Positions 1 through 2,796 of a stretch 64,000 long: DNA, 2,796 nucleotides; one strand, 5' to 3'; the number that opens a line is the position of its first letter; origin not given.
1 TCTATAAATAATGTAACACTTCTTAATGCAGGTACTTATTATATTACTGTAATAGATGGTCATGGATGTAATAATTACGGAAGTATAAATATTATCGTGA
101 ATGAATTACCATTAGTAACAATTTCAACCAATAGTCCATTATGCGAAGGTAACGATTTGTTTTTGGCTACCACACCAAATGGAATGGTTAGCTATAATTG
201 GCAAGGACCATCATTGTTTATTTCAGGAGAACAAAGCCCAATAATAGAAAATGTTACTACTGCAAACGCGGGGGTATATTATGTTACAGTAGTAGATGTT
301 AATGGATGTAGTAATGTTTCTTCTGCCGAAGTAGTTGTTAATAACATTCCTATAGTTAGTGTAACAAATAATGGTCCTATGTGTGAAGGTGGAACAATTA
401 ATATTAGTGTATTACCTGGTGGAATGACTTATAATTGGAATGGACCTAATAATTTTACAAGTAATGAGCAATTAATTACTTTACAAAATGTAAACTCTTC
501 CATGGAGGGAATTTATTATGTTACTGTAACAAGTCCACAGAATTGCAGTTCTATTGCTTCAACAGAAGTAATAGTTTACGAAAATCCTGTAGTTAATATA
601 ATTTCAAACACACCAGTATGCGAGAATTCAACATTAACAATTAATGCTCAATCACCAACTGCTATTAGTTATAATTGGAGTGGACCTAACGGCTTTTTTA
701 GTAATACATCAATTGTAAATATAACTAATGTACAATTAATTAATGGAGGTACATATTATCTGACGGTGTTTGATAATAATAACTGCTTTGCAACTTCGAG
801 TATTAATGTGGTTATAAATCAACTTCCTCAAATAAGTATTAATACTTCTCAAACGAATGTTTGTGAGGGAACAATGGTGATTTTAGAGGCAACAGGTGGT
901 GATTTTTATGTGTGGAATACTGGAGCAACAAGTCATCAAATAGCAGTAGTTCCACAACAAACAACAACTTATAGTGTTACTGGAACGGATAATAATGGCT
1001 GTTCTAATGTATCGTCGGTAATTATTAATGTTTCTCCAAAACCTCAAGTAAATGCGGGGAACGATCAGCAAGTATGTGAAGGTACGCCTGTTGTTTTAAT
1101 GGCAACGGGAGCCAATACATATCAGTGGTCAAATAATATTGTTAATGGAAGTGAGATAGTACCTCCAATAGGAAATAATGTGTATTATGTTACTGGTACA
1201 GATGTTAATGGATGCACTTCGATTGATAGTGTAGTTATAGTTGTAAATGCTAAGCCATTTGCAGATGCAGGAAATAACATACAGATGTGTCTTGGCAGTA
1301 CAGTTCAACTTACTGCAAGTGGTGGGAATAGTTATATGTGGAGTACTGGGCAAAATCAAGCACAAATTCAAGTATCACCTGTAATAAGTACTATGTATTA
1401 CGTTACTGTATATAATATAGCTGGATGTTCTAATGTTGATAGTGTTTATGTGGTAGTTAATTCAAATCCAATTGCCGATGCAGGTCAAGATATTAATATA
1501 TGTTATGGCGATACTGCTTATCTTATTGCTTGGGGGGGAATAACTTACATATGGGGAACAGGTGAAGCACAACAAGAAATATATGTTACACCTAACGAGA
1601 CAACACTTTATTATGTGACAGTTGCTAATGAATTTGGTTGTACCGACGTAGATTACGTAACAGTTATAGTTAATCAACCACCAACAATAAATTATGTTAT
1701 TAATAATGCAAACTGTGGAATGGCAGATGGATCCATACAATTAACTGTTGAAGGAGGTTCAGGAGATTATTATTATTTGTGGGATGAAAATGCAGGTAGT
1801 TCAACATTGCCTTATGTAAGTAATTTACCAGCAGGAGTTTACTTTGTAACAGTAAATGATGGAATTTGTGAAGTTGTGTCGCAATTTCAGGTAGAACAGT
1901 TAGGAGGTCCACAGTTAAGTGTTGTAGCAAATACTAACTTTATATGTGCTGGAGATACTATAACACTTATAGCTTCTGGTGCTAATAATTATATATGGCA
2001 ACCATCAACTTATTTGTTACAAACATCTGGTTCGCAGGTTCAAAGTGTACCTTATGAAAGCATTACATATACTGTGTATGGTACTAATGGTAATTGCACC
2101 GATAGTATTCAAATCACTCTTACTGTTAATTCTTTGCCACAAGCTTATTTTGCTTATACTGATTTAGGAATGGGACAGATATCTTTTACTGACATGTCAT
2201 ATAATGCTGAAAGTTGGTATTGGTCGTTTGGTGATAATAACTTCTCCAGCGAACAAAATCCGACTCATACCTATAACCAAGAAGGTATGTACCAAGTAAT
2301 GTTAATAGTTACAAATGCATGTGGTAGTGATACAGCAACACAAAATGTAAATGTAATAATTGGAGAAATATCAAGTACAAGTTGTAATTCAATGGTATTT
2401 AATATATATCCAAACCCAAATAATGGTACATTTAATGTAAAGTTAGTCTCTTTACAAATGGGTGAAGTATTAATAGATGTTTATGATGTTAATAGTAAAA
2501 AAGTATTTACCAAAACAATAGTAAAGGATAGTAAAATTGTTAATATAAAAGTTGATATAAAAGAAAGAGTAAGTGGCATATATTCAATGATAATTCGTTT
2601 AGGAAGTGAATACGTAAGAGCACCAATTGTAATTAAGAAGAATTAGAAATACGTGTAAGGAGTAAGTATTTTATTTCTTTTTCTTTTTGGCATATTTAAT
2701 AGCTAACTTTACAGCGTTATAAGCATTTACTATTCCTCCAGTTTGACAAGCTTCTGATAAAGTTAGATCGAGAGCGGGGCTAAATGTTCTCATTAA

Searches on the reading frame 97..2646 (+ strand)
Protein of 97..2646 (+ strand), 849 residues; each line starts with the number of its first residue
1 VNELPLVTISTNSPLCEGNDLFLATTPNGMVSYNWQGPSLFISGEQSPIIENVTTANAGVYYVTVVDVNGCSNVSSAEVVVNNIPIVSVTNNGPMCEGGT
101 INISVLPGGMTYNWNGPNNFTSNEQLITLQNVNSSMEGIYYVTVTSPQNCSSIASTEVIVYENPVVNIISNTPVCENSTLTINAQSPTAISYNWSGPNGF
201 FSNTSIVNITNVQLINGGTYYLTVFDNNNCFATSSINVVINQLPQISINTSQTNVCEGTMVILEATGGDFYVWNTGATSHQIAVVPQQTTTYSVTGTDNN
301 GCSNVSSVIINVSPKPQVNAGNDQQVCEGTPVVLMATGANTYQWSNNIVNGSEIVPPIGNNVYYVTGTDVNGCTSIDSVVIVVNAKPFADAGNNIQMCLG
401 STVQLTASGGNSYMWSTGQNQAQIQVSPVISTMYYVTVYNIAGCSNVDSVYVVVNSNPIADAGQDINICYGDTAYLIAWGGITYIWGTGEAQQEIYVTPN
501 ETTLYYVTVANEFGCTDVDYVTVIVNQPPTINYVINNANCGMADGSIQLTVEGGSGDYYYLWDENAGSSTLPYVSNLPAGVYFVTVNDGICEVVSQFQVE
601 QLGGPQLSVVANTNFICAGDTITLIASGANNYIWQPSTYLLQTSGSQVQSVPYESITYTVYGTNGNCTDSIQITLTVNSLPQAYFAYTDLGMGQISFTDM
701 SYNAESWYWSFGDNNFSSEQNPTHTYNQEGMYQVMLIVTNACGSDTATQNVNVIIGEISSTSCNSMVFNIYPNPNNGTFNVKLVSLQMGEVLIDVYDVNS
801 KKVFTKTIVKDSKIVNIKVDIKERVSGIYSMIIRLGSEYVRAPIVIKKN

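Call 17: find_encoding_contigs(protein=window:97-2646:+, flank=10000, max_places=2)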
Protein window:97-2646:+ (849 aa): no gene with exactly this product is on record in the collection.

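Call 79: search_protein_families(library=padloc, alignment_id=A5, max_evalue=0.00001)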
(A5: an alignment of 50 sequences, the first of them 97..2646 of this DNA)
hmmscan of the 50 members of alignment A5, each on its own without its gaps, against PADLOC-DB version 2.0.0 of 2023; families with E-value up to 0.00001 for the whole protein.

A. member 1, window:97-2646:+ (849 aa): 0 families

B. families by the number of members that match (of 50 scanned): 17 families
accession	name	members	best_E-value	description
PDLC04134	mad2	3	4.2e-21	mads_2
PDLC04135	mad3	1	2.1e-24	mads_3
PDLC03014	subtilase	1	3.5e-24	-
PDLC02197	IetS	1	5.8e-13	-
PDLC04140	mad8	1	4.1e-10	mads_8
PDLC04146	HEC-02B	1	2e-08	-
PDLC04213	HEC-02A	1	2.1e-08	-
PDLC02980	AriA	1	9e-08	-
PDLC04559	PDC-M28B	1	1.3e-07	-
PDLC00441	ThsC2|ThsC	1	4.9e-07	HIT family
PDLC02335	AbiLi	1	9.1e-07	AbiLi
PDLC04164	AriA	1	1.3e-06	-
PDLC02914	ATPase-Toprim_I-B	1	1.4e-06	-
PDLC04175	HEC-01A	1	2.6e-06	-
PDLC04214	HEC-02A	1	3e-06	-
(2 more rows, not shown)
